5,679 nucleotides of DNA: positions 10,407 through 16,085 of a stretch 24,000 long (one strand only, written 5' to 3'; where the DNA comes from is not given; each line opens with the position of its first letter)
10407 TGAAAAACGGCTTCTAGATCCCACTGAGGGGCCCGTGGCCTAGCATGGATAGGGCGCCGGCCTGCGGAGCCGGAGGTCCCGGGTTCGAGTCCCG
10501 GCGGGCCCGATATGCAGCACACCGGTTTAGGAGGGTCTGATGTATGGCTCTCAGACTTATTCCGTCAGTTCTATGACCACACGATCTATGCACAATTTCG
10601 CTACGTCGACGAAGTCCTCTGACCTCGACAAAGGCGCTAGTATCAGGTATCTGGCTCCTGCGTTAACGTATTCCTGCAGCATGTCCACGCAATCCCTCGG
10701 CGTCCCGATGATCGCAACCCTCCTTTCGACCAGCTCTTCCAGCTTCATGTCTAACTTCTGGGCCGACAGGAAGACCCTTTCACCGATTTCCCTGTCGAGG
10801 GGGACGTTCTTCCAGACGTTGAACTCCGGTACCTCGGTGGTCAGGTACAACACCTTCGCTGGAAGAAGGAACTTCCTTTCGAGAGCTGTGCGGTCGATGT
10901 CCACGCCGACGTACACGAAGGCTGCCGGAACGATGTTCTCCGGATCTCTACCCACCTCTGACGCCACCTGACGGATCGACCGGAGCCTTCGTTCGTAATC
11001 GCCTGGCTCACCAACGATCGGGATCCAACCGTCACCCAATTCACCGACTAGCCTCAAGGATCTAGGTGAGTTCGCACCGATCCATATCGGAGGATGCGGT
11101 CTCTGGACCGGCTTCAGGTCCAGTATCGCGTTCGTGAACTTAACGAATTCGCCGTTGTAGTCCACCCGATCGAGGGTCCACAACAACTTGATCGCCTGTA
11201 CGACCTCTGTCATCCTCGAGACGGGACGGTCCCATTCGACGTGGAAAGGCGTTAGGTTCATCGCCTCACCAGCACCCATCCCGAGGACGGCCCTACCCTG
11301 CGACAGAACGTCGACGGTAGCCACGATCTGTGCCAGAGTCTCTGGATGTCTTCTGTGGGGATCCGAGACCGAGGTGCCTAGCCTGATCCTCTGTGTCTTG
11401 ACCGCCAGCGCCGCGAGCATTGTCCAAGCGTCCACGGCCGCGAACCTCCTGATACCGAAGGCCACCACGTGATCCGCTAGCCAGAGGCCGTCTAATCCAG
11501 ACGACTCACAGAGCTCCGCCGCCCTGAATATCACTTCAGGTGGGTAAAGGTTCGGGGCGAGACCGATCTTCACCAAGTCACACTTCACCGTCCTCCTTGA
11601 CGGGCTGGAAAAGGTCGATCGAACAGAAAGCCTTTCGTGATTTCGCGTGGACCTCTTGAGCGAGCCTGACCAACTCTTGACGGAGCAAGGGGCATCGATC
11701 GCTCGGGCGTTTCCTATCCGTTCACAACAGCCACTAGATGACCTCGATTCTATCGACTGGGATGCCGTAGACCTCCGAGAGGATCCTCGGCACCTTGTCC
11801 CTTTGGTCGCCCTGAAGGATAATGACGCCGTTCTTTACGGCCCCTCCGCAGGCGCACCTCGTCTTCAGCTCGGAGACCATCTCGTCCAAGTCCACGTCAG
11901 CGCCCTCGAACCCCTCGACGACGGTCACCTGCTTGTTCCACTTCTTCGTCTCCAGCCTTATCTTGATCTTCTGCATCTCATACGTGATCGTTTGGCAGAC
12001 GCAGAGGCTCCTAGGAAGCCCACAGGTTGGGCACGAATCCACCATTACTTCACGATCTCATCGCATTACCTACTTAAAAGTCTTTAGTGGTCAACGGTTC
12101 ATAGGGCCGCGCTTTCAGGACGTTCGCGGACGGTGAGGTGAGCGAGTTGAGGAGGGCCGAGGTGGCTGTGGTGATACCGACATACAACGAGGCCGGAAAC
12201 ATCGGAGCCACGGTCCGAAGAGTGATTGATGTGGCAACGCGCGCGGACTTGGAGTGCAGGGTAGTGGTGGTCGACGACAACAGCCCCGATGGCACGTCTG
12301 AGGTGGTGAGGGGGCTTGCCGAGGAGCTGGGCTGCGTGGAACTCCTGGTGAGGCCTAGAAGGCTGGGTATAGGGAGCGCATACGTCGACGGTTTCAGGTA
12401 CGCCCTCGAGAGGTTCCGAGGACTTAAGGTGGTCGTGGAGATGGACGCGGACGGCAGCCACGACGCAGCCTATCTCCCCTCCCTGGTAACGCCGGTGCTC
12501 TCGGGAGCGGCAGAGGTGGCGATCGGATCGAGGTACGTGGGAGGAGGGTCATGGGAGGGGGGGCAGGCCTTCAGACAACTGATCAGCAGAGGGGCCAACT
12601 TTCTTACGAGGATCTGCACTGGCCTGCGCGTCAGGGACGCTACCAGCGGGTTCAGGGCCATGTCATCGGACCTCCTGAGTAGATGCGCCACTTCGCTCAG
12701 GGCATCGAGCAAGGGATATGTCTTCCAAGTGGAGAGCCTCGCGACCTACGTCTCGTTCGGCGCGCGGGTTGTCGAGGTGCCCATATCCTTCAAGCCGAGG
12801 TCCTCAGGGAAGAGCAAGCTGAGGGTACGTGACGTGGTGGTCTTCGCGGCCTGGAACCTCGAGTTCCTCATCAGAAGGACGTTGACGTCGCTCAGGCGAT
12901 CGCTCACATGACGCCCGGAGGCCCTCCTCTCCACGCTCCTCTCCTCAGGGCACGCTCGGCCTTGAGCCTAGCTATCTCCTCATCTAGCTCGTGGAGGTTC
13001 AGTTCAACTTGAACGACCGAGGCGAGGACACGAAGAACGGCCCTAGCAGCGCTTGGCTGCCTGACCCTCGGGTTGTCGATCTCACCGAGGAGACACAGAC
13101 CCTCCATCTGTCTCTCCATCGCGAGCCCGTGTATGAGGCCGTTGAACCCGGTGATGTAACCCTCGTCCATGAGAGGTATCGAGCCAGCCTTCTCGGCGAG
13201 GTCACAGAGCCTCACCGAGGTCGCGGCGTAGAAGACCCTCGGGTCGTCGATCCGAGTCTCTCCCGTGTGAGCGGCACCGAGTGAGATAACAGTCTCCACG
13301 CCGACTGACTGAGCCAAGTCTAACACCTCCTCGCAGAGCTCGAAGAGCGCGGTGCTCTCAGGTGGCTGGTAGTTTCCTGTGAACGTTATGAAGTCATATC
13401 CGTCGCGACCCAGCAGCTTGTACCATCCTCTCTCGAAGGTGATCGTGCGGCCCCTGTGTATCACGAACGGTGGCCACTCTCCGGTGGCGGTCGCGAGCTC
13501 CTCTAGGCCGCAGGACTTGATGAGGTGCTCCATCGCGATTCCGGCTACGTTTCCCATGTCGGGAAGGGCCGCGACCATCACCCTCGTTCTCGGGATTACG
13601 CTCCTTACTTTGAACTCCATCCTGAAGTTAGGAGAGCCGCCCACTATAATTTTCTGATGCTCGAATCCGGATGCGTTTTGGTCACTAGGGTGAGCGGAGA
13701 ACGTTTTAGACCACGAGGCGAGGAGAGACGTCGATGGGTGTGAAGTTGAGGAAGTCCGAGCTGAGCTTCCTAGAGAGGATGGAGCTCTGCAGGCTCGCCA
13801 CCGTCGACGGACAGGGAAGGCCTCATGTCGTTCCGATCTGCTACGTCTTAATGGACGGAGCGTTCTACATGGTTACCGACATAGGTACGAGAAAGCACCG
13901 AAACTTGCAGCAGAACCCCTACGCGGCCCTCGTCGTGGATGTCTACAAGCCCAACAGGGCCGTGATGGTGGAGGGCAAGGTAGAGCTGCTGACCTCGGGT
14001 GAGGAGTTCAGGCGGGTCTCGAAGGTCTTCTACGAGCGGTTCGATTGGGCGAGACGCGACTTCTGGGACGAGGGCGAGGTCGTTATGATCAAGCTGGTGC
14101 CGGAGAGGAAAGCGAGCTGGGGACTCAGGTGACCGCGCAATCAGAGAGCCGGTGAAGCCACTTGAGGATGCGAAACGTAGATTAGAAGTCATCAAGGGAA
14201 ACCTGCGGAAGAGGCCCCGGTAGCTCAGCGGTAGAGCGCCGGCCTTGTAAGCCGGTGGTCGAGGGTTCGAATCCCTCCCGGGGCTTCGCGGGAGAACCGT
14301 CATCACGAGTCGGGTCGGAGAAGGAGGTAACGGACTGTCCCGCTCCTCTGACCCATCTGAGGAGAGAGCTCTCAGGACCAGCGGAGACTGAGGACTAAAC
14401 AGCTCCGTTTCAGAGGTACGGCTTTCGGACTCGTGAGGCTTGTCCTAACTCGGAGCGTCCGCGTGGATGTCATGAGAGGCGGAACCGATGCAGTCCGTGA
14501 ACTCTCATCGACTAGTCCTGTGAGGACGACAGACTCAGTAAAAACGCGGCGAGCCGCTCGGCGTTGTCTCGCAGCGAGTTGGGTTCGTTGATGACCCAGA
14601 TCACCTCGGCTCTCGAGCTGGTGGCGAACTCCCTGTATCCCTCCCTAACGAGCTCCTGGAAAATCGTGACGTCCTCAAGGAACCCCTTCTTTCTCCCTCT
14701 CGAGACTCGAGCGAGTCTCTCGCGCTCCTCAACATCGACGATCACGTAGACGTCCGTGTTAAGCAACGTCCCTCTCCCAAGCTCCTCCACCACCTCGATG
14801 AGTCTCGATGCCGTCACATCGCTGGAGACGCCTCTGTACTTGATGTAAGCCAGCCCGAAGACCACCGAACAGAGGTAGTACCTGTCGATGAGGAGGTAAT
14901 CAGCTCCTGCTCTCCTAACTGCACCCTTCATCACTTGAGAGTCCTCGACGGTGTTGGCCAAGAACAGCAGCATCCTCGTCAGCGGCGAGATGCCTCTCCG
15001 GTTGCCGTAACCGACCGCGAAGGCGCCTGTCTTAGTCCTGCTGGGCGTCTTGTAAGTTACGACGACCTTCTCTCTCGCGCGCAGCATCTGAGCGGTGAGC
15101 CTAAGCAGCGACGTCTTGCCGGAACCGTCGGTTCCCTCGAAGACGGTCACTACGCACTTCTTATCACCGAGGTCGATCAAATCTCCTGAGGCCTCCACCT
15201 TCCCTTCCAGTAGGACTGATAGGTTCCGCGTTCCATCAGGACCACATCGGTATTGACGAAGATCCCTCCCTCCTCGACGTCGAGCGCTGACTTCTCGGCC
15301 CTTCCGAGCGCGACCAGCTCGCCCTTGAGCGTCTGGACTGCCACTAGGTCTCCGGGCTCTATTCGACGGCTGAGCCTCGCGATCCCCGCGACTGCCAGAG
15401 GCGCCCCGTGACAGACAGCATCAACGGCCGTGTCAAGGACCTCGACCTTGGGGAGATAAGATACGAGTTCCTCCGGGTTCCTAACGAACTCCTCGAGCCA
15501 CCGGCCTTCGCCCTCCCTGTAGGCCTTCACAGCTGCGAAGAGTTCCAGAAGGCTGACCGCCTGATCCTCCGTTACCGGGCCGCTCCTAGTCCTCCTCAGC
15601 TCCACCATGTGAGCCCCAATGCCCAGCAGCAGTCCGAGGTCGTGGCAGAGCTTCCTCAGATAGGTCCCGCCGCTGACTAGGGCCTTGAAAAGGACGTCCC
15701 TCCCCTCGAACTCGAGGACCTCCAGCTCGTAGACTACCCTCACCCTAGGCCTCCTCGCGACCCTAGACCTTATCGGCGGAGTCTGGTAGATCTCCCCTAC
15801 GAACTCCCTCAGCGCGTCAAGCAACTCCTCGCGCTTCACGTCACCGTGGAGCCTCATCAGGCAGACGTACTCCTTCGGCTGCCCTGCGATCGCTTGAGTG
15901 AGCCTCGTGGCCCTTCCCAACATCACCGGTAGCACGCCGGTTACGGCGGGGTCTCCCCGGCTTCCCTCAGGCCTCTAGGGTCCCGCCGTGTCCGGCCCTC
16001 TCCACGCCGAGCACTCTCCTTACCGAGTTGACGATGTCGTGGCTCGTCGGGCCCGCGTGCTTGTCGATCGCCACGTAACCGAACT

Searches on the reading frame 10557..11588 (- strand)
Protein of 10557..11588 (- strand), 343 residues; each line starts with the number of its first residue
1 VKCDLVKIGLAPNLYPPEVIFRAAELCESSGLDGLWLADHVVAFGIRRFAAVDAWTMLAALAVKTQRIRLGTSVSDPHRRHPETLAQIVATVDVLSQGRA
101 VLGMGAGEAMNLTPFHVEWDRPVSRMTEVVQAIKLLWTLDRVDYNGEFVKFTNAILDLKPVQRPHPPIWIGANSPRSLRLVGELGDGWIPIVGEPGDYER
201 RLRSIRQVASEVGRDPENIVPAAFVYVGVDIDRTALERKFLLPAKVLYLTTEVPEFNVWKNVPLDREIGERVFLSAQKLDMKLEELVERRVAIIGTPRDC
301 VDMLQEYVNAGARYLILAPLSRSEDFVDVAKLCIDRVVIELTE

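Call 58: search_protein_families(library=pfam, proteins=[window:10557-11588:-], max_evalue=0.001)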
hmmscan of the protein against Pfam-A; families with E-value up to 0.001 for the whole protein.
window:10557-11588:- (343 aa): 1 family
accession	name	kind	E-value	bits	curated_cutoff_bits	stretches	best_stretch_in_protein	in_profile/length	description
PF00296.26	Bac_luciferase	-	3.2e-61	207.9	27.9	1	20-313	25-313/314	Luciferase-like monooxygenase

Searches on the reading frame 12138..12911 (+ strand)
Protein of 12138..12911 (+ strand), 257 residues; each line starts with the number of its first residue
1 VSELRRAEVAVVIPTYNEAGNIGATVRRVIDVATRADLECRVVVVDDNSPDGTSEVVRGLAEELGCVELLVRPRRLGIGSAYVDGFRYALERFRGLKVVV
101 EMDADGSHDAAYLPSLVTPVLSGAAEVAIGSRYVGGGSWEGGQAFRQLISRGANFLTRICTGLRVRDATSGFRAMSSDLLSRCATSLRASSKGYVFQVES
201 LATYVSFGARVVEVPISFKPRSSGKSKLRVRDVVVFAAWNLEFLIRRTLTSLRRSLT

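Call 58: search_protein_families(library=pfam, proteins=[window:12138-12911:+], max_evalue=0.001)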
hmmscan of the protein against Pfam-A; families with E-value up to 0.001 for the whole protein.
window:12138-12911:+ (257 aa): 2 families
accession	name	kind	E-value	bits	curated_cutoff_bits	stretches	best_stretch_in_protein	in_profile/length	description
PF00535.33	Glycos_transf_2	-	1.4e-27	97.1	23.3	1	11-180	2-164/168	Glycosyl transferase family 2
PF13641.12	Glyco_tranf_2_3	-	6.5e-08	33.3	27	1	9-120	3-111/230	Glycosyltransferase like family 2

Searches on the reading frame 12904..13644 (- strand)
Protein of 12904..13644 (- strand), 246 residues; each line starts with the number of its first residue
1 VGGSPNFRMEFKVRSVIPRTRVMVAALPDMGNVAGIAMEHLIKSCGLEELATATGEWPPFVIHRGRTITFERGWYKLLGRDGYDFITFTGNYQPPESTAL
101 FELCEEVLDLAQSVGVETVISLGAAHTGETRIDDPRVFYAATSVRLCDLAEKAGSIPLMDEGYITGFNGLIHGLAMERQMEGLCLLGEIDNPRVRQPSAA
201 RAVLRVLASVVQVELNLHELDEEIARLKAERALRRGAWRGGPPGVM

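Call 58: search_protein_families(library=pfam, proteins=[window:12904-13644:-], max_evalue=0.001)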
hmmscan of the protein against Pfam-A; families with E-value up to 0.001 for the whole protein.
window:12904-13644:- (246 aa): 1 family
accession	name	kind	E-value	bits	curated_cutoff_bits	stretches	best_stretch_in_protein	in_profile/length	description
PF09754.15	PAC2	-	2.4e-34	119.5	25.8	1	24-230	2-210/215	PAC2 family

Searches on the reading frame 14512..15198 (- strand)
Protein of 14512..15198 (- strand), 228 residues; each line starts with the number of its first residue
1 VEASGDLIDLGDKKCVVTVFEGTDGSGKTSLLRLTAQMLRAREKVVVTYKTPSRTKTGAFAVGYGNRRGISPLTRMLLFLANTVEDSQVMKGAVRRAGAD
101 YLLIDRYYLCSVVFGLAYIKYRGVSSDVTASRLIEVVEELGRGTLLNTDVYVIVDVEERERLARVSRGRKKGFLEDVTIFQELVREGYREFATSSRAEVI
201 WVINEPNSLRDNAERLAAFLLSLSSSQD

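Call 58: search_protein_families(library=pfam, proteins=[window:14512-15198:-], max_evalue=0.001)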
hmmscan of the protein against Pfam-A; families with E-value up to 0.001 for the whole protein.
window:14512-15198:- (228 aa): 2 families
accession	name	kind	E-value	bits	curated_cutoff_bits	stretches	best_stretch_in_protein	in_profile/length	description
PF02223.23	Thymidylate_kin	-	8.6e-15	55.3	27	1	20-201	1-171/185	Thymidylate kinase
PF13521.12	AAA_28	-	0.00082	20.1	27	0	19-127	3-100/164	AAA domain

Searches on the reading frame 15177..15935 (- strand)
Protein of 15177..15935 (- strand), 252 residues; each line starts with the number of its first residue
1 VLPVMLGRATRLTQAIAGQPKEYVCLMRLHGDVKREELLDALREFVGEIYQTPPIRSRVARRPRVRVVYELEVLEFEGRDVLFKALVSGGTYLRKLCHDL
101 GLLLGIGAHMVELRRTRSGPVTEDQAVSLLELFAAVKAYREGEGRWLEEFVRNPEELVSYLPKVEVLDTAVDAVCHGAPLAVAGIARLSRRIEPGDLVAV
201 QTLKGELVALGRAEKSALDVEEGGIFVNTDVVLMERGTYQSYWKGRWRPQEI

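Call 58: search_protein_families(library=pfam, proteins=[window:15177-15935:-], max_evalue=0.001)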
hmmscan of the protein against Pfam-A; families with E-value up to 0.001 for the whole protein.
window:15177-15935:- (252 aa): 3 families
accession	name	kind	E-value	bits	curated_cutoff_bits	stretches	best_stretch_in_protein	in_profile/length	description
PF16198.10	TruB_C_2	-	1.2e-19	70.6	29.3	1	94-158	1-65/66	tRNA pseudouridylate synthase B C-terminal domain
PF01472.26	PUA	-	1.6e-14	54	24.8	1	162-222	1-61/74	PUA domain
PF01509.24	TruB_N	-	1.6e-12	48.5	27.3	1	1-92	22-148/149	TruB family pseudouridylate synthase (N terminal domain)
